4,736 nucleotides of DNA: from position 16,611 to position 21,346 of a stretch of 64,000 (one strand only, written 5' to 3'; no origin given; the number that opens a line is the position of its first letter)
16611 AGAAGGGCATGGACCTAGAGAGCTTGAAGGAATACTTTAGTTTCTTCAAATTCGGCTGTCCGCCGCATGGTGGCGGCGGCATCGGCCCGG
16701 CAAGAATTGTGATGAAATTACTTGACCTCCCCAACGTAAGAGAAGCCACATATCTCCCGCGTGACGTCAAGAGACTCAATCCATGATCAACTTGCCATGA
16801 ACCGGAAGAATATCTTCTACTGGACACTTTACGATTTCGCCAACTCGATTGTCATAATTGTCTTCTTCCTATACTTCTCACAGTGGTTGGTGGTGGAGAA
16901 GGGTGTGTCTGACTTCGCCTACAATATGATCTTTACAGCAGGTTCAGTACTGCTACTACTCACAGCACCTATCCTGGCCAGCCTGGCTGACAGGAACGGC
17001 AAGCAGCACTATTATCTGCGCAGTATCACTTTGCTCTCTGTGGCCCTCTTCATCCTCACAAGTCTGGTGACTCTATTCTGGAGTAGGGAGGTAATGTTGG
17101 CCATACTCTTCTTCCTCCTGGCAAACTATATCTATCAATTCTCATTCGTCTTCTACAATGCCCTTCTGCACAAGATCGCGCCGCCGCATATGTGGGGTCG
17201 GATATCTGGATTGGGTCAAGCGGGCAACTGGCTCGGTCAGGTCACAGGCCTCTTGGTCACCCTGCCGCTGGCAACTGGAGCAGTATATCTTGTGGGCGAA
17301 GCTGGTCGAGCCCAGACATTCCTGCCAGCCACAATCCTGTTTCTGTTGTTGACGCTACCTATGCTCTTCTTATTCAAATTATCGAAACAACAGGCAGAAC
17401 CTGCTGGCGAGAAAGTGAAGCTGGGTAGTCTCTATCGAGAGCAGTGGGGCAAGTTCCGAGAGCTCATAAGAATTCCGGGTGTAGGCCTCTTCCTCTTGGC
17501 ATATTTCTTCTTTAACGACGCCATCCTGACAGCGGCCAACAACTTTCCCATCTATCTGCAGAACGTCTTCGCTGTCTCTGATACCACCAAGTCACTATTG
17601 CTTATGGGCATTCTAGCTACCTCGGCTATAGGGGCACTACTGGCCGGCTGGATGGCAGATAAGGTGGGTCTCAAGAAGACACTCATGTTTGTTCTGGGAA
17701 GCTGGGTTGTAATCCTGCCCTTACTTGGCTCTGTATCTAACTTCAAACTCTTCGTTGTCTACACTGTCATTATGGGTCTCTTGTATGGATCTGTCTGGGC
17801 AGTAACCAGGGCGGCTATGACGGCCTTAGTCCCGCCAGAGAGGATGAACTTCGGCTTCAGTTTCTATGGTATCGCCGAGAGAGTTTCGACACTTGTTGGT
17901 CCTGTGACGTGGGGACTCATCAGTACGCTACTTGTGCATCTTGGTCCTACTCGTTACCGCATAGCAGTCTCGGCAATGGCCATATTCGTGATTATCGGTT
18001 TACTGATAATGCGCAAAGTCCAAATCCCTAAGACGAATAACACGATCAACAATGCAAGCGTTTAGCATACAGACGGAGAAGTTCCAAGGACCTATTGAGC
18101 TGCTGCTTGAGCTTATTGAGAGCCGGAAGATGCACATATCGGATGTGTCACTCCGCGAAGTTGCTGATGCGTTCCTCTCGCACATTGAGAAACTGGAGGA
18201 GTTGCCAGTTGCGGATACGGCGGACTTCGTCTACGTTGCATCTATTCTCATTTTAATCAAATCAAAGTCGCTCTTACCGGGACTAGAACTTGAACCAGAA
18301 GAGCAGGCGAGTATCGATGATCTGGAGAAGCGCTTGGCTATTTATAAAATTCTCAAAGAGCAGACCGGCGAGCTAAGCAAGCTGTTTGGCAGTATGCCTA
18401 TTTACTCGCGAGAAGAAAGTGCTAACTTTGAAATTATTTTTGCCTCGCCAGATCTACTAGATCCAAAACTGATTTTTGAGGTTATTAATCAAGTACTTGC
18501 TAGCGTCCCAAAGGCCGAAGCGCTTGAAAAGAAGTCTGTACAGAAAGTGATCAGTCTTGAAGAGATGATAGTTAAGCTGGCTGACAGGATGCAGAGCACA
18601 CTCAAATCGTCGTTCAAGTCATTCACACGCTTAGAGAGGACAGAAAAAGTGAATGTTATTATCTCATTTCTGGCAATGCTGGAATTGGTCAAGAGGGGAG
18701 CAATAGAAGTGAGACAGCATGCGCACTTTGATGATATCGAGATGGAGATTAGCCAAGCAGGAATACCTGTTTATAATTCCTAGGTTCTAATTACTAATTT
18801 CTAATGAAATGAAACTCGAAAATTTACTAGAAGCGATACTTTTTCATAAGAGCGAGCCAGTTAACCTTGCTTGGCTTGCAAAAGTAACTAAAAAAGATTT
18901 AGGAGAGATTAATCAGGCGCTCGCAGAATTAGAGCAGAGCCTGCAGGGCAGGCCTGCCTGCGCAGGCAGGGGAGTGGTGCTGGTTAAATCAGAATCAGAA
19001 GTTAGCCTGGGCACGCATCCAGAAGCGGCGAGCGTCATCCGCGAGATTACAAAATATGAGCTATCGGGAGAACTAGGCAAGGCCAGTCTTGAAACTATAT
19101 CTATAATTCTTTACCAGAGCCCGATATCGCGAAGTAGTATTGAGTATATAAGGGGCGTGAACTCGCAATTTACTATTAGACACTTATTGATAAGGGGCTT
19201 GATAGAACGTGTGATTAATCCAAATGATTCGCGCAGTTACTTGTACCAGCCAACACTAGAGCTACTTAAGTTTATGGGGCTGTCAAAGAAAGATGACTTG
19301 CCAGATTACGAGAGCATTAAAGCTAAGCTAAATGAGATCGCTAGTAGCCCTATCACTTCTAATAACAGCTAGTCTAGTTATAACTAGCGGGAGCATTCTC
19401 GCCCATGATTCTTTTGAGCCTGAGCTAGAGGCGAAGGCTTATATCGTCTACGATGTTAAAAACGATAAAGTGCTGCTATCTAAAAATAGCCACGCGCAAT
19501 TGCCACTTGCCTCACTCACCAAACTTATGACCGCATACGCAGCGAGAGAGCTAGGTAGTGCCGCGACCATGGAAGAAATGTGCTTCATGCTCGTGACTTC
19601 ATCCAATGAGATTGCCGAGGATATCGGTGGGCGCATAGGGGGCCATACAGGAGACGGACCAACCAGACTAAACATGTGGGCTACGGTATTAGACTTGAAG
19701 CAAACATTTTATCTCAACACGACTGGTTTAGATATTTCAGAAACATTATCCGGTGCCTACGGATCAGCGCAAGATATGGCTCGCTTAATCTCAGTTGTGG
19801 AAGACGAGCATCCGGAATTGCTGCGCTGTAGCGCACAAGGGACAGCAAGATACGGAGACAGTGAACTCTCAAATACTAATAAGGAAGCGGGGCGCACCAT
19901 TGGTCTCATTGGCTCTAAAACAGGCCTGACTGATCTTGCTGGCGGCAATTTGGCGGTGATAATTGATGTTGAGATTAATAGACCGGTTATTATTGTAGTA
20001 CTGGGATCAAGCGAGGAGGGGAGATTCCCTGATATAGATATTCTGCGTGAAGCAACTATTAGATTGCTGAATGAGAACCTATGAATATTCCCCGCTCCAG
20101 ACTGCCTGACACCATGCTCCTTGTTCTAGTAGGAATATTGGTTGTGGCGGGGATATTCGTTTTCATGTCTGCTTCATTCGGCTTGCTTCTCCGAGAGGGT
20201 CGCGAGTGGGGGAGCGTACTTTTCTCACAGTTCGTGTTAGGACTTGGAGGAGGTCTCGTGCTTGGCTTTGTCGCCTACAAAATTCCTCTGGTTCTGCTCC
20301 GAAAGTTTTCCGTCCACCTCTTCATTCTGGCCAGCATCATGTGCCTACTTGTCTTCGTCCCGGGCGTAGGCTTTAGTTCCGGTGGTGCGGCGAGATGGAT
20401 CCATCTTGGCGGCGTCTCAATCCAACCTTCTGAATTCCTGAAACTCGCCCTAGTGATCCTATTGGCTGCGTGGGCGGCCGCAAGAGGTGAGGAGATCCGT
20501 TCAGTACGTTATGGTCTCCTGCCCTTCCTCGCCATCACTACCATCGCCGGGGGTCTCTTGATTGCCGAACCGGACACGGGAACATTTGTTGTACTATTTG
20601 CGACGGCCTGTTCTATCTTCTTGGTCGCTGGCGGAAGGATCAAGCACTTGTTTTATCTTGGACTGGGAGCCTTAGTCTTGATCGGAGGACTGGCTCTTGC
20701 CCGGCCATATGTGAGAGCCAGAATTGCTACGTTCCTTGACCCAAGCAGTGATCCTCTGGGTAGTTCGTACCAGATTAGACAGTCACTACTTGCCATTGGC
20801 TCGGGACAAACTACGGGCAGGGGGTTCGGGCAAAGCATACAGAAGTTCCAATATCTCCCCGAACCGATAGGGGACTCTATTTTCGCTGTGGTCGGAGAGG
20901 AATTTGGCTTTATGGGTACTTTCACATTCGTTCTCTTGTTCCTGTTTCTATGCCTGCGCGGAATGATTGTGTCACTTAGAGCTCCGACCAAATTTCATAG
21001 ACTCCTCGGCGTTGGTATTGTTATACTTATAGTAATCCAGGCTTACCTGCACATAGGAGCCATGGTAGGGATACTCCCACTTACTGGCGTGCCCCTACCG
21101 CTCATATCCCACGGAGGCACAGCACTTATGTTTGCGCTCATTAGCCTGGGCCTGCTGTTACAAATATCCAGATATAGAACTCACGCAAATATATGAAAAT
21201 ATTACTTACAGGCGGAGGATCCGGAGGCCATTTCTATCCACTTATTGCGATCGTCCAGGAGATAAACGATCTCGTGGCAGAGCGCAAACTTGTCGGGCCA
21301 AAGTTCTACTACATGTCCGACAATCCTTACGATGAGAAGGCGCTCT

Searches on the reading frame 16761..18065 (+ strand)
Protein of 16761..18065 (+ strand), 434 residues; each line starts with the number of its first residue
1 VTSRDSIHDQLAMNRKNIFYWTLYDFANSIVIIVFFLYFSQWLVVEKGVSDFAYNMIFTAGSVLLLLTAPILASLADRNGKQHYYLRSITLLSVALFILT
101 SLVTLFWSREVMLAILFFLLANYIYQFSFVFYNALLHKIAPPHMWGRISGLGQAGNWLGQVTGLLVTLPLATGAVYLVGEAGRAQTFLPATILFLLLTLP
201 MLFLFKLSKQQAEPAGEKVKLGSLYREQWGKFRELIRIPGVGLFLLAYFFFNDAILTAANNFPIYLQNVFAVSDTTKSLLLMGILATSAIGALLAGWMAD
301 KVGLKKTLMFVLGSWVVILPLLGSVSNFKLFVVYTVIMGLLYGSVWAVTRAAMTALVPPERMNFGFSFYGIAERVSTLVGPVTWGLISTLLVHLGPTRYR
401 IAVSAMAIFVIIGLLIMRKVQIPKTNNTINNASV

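Call 49: search_protein_families(library=pfam, proteins=[window:16761-18065:+], max_evalue=0.001)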
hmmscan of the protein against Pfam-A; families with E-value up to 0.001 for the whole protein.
window:16761-18065:+ (434 aa): 3 families
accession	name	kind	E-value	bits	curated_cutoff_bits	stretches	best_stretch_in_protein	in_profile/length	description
PF07690.21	MFS_1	-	2.3e-28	99.6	33.4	2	246-417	3-171/347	Major Facilitator Superfamily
PF11700.14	ATG22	-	2.9e-19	69.6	24.1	1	55-425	73-477/482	Vacuole effluxer Atg22 like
PF01306.25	LacY_symp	-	0.00019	20.8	24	1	244-429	12-198/413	LacY proton/sugar symporter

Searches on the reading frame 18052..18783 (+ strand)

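Call 49: search_protein_families(library=pfam, proteins=[window:18052-18783:+], max_evalue=0.001)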
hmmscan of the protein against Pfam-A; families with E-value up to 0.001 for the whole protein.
window:18052-18783:+ (243 aa): 1 family
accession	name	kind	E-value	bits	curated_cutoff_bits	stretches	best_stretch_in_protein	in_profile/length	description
PF02616.19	SMC_ScpA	-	5.4e-15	56.5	24.6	1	21-232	1-230/232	Segregation and condensation protein ScpA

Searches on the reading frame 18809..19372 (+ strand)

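Call 49: search_protein_families(library=pfam, proteins=[window:18809-19372:+], max_evalue=0.001)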
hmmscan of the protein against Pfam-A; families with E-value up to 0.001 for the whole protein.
window:18809-19372:+ (187 aa): 1 family
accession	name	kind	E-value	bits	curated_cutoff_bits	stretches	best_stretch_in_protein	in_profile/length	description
PF04079.22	SMC_ScpB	-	9.7e-36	123.2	27.4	1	6-166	2-159/160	Segregation and condensation complex subunit ScpB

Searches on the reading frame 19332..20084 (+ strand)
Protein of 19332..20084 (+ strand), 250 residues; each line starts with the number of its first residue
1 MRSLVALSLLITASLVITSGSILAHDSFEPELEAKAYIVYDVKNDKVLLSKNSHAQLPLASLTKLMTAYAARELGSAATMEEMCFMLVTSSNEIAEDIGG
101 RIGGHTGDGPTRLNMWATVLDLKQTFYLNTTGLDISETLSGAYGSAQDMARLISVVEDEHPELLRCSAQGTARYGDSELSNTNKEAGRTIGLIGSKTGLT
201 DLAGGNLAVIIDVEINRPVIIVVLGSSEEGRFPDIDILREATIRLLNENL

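Call 49: search_protein_families(library=pfam, proteins=[window:19332-20084:+], max_evalue=0.001)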
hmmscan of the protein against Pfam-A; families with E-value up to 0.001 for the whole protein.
window:19332-20084:+ (250 aa): 2 families
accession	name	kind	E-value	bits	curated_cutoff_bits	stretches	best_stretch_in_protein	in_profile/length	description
PF00768.25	Peptidase_S11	-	5.2e-26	92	27.6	2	73-226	85-237/239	D-alanyl-D-alanine carboxypeptidase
PF02113.21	Peptidase_S13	-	0.00048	19.4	22.8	0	30-74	12-59/444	D-Ala-D-Ala carboxypeptidase 3 (S13) family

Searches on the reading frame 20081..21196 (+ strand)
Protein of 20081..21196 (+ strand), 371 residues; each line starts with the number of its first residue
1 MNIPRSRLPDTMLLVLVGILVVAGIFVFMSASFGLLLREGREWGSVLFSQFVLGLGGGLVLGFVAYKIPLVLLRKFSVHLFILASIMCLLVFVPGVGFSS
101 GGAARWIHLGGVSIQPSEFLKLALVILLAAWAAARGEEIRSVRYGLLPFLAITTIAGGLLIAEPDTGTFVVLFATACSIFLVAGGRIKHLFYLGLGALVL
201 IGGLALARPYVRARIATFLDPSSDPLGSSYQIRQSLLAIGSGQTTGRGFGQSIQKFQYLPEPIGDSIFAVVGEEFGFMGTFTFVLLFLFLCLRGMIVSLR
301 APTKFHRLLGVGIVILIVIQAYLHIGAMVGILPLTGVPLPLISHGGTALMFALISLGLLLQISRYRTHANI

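Call 49: search_protein_families(library=pfam, proteins=[window:20081-21196:+], max_evalue=0.001)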
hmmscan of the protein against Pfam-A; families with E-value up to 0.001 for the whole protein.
window:20081-21196:+ (371 aa): 1 family
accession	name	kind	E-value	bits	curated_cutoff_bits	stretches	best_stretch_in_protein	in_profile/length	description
PF01098.24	FTSW_RODA_SPOVE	-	2.6e-88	296.8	26.4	1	12-367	3-355/356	Cell cycle protein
